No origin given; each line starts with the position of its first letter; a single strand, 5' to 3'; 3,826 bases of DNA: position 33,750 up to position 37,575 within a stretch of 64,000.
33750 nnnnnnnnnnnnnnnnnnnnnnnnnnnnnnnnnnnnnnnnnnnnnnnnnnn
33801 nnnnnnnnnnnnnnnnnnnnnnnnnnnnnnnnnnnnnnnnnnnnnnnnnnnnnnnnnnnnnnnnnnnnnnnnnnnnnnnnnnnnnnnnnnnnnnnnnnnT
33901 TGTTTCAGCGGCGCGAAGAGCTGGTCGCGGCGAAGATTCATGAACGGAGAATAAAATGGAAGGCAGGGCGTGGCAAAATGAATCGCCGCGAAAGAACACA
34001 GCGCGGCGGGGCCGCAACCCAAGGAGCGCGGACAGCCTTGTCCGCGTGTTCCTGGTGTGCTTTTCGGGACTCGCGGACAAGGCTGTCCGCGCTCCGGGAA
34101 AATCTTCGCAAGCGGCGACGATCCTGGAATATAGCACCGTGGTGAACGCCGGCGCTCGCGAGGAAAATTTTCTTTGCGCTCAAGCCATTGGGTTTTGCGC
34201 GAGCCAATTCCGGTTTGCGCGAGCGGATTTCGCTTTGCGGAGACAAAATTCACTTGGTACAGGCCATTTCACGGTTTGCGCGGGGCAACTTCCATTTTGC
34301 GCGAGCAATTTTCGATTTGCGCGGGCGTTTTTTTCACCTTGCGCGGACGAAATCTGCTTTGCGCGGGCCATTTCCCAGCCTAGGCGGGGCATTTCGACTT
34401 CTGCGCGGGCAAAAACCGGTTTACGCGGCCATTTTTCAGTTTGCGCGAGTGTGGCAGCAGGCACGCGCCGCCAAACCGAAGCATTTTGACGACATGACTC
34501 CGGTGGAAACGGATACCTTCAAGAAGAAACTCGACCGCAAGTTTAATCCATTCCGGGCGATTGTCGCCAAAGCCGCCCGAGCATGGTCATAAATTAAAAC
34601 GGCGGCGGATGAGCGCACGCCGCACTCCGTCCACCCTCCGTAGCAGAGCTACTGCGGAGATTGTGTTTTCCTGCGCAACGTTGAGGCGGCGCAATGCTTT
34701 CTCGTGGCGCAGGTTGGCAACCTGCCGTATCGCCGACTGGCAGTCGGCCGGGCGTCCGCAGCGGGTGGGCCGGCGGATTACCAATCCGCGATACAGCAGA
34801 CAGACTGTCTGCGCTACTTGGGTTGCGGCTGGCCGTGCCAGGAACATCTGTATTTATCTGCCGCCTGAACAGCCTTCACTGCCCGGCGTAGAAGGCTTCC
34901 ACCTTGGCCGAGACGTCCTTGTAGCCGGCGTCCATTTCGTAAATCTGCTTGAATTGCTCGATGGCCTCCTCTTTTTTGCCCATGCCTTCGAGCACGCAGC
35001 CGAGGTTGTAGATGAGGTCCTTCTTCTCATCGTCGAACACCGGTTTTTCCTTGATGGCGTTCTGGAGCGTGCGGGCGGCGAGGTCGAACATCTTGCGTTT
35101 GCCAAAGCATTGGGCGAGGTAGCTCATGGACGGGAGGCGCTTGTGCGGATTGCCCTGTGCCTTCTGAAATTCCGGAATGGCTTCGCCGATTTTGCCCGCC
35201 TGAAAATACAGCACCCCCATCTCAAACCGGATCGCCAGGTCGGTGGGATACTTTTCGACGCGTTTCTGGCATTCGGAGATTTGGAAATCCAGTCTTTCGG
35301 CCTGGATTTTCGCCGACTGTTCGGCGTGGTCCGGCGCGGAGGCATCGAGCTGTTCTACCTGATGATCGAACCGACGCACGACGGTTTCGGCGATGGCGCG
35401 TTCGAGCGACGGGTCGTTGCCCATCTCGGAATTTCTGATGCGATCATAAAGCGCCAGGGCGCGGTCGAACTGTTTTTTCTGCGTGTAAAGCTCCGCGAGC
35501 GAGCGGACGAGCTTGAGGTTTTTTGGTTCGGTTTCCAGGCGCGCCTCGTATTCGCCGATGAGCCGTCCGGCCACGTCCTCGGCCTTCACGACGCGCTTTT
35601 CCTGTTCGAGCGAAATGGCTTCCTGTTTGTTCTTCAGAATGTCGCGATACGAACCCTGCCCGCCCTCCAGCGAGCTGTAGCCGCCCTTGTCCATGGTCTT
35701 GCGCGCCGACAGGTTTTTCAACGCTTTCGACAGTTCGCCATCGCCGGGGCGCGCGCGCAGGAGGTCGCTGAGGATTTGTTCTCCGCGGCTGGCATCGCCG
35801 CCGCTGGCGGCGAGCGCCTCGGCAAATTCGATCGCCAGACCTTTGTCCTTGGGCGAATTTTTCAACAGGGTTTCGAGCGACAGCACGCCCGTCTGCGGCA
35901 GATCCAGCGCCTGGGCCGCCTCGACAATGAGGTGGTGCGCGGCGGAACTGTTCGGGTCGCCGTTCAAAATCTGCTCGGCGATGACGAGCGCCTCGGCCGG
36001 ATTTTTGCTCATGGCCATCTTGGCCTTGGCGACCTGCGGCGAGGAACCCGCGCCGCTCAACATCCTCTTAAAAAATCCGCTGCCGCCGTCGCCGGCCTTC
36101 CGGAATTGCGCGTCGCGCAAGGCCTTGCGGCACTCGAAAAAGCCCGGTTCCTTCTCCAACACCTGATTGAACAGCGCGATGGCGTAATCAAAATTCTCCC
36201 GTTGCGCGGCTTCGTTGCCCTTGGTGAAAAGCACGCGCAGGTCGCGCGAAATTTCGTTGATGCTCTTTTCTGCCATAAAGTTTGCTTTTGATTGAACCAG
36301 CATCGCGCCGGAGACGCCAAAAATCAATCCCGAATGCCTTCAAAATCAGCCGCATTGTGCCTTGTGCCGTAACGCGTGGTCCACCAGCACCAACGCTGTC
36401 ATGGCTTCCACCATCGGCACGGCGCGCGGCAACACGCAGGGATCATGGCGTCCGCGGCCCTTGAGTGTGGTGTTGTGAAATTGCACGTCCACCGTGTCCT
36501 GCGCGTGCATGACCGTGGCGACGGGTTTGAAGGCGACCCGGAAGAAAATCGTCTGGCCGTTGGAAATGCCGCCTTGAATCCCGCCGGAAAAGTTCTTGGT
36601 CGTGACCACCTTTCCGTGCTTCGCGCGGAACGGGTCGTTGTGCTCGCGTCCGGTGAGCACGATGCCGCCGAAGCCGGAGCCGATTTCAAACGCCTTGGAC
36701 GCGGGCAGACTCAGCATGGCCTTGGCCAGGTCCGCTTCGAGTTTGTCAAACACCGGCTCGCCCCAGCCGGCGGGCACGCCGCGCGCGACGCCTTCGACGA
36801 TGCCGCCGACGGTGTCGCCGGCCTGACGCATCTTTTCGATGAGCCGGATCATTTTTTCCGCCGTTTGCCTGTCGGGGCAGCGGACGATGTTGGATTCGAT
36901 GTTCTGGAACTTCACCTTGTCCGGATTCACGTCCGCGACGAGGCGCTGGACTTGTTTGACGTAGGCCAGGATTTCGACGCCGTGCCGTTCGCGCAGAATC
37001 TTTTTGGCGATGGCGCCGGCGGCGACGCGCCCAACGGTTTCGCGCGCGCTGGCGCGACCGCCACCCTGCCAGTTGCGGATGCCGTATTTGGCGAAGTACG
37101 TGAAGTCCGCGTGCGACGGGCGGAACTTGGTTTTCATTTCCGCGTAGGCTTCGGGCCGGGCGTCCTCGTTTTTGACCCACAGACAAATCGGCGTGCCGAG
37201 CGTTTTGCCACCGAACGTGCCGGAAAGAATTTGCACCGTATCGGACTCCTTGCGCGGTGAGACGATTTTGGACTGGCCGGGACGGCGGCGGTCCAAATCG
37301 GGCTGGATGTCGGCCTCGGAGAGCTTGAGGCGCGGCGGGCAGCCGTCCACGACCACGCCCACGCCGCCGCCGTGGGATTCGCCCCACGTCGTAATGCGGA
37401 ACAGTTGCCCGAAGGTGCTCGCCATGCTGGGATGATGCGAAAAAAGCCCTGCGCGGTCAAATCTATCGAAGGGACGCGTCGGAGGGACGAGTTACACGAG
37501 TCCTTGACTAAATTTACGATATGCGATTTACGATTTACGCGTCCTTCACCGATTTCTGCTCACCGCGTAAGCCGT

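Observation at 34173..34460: A phased array of ~14 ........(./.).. units at 20-21-bp spacing upstream of recQ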

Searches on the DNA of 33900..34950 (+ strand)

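Call 46: search_rna_families(source=window, start=33900, end=34950, threshold=evalue, max_evalue=5)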
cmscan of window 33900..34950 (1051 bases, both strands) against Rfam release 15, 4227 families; matches with E-value up to 5: 11.
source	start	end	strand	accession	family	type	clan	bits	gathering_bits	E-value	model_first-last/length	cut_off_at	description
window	34024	34094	-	RF03294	mir-H3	Gene; miRNA;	-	31.7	70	0.016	1-81/81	no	mir-H3 microRNA precursor family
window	34014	34105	+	RF03575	mir-rL1-14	Gene; miRNA;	-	28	60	0.0071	1-87/87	no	mir-rL1-14 microRNA precursor family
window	34018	34086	+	RF01677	P35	Gene; sRNA;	-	26.4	70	0.13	1-62/62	no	Pseudomonas sRNA P35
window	34022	34095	+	RF04279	mir-H20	Gene; miRNA;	CL00141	21.6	99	0.31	1-82/82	no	mir-H20 microRNA precursor family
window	34706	34815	-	RF04104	MIR918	Gene; miRNA;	-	20.2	268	0.51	1-265/265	no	MIR918 microRNA precursor family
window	34022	34103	+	RF03874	mir-8834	Gene; miRNA;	-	19.7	39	1.7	1-105/105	no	mir-8834 microRNA precursor family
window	34436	34499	+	RF00573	SNORD67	Gene; snRNA; snoRNA; CD-box;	-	19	35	0.33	22-84/111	no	Small nucleolar RNA SNORD67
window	34025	34093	-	RF03991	mir-9209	Gene; miRNA;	-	16.1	90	4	1-72/72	no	mir-9209 microRNA precursor family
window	34032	34086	+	RF03976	MIR898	Gene; miRNA;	-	15.6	75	4.1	1-154/154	no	MIR898 microRNA precursor family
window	33913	34091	+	RF01670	P17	Gene; sRNA;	-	13.2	45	1.1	1-282/282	no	Pseudomonas sRNA P17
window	34297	34366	+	RF01926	mir-981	Gene; miRNA;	-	13.1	51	3.7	1-86/86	no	mir-981 microRNA precursor family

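Call 92: search_dna_similar(query=window:34153-34460:+, collection=plasmids, mode=distant, max_rows=10)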
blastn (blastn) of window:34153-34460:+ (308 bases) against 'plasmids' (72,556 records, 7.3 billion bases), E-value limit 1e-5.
No match.

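Call 93: search_dna_similar(query=window:34153-34460:+, collection=phages, mode=distant, max_rows=10)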
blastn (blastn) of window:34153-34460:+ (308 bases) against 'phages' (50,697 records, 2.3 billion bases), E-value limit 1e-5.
No match.

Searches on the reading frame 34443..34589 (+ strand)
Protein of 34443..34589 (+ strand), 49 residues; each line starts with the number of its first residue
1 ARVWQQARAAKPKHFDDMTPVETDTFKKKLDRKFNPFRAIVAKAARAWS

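Call 87: search_protein_representatives(protein=window:34443-34589:+)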
Query: 49 residues. Proteins with E-value up to 0.001 (for the whole library): 18; up to 1e-10: 1; up to 1e-30: 0. The best 18 are listed.
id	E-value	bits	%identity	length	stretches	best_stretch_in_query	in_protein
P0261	2.9e-13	64.4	75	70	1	4-47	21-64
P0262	4.0e-09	51.6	71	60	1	9-46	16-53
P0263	1.3e-07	46.9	58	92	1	3-47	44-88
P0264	7.0e-07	44.7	64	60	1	9-47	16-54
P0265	8.3e-07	44.4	81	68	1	18-48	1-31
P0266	1.5e-06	43.7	56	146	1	3-47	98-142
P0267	4.9e-06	42.0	58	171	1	3-47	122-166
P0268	5.6e-06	41.9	51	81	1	3-47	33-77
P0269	6.3e-06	41.7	62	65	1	11-47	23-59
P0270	9.9e-06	41.1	57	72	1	3-49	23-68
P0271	1.2e-05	40.8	57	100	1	3-46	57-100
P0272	1.5e-05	40.6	57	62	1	5-46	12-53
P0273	2.3e-05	39.9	49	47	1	3-47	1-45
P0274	3.0e-05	39.6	55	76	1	4-47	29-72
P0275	4.8e-05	39.0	62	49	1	14-47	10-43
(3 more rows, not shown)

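Call 90: search_protein_families(library=pfam, proteins=[P0267, P0266, P0271], max_evalue=1)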
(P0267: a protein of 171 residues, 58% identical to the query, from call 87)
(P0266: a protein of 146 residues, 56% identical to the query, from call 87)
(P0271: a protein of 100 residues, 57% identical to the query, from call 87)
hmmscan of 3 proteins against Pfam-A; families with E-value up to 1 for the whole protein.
P0267 (171 aa): 2 families
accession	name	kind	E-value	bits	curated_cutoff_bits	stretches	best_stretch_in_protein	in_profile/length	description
PF13391.12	HNH_2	-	0.031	14.6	21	1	39-79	1-52/66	HNH endonuclease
PF24110.1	DUF7385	-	0.38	10.9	28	1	55-91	35-71/72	Family of unknown function (DUF7385)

P0266 (146 aa): 0 families

P0271 (100 aa): 1 family
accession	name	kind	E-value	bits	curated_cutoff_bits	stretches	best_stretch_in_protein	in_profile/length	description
PF16227.11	DUF4886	-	0.041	13.3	26.7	1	28-88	99-158/242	Domain of unknown function (DUF4886)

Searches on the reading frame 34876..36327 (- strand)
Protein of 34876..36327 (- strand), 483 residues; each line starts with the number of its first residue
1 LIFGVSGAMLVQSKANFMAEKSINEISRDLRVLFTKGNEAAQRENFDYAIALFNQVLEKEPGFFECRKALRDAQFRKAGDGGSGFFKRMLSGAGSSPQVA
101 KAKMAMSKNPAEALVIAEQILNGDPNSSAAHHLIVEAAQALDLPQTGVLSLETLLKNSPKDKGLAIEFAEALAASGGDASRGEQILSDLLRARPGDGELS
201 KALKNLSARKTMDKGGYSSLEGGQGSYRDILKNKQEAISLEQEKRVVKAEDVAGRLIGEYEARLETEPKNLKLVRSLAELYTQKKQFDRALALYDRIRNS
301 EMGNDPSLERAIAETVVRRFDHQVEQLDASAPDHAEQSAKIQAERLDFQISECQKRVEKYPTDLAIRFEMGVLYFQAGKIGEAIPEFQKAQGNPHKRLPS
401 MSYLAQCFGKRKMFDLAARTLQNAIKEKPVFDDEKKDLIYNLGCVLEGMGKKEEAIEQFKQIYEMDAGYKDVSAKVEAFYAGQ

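Call 10: search_protein_families(library=pfam, proteins=[window:34876-36327:-], max_evalue=0.01)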
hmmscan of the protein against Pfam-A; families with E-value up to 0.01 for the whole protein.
window:34876-36327:- (483 aa): 22 families
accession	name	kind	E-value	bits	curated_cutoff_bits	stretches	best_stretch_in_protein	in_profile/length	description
PF14559.12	TPR_19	-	3.6e-21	75.7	25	2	263-304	17-58/68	Tetratricopeptide repeat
PF00515.34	TPR_1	-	4.8e-17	61.4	27.8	0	440-463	5-28/34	Tetratricopeptide repeat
PF07719.23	TPR_2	-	1.6e-16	59.4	27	1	439-466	4-31/34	Tetratricopeptide repeat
PF13432.12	TPR_16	-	1.4e-11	45.1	32.7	0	261-298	21-58/65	Tetratricopeptide repeat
PF14561.12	TPR_20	-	4.1e-11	43.5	25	0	349-385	7-43/90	Tetratricopeptide repeat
PF13428.12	TPR_14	-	1.2e-10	41.4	23.5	0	273-301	3-31/44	Tetratricopeptide repeat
PF13424.12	TPR_12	-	4.5e-10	40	30.1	0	411-466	16-75/77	Tetratricopeptide repeat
PF23914.1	TPR_CcmH_CycH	-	9.7e-10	38.9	42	0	121-199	43-123/158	Cytochrome c-type biogenesis protein H TPR domain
PF13181.12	TPR_8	-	1.4e-09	37.8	25.7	1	438-467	3-32/34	Tetratricopeptide repeat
PF13174.12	TPR_6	-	3.6e-09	37.1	26.3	0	439-462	3-26/33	Tetratricopeptide repeat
PF13431.12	TPR_17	-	7.3e-09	35.7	24.4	0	357-384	6-33/34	Tetratricopeptide repeat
PF25062.1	ARM_TT21_N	-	2e-06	28.1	40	1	352-468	16-132/222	Tetratricopeptide repeat protein 21 N-terminal ARM repeat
PF25058.1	ARM_TT21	-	5.5e-06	26.9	27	0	21-70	85-134/155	Tetratricopeptide repeat protein 21 ARM repeat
PF13371.12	TPR_9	-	9.4e-06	26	35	0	360-389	25-54/73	Tetratricopeptide repeat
PF25064.1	ARM_TT21_5th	-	2e-05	25.3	27.8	0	42-74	13-45/117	TT21 fifth ARM repeats domain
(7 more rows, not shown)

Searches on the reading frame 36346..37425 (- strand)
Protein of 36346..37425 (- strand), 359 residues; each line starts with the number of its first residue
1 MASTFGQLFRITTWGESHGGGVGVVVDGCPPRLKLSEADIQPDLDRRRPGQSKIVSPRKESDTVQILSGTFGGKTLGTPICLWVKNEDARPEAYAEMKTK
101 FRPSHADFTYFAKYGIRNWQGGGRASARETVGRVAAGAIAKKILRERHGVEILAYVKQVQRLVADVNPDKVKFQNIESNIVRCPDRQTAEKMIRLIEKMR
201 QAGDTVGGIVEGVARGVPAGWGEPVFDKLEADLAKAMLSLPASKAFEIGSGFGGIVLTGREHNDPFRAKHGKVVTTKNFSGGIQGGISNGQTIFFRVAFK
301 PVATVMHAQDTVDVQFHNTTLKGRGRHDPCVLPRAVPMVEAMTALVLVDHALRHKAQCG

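Call 10: search_protein_families(library=pfam, proteins=[window:36346-37425:-], max_evalue=0.01)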
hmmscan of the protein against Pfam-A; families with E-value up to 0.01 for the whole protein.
window:36346-37425:- (359 aa): 1 family
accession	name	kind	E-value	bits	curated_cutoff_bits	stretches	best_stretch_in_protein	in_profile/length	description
PF01264.26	Chorismate_synt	-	1.9e-136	454.5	27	1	9-352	1-327/327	Chorismate synthase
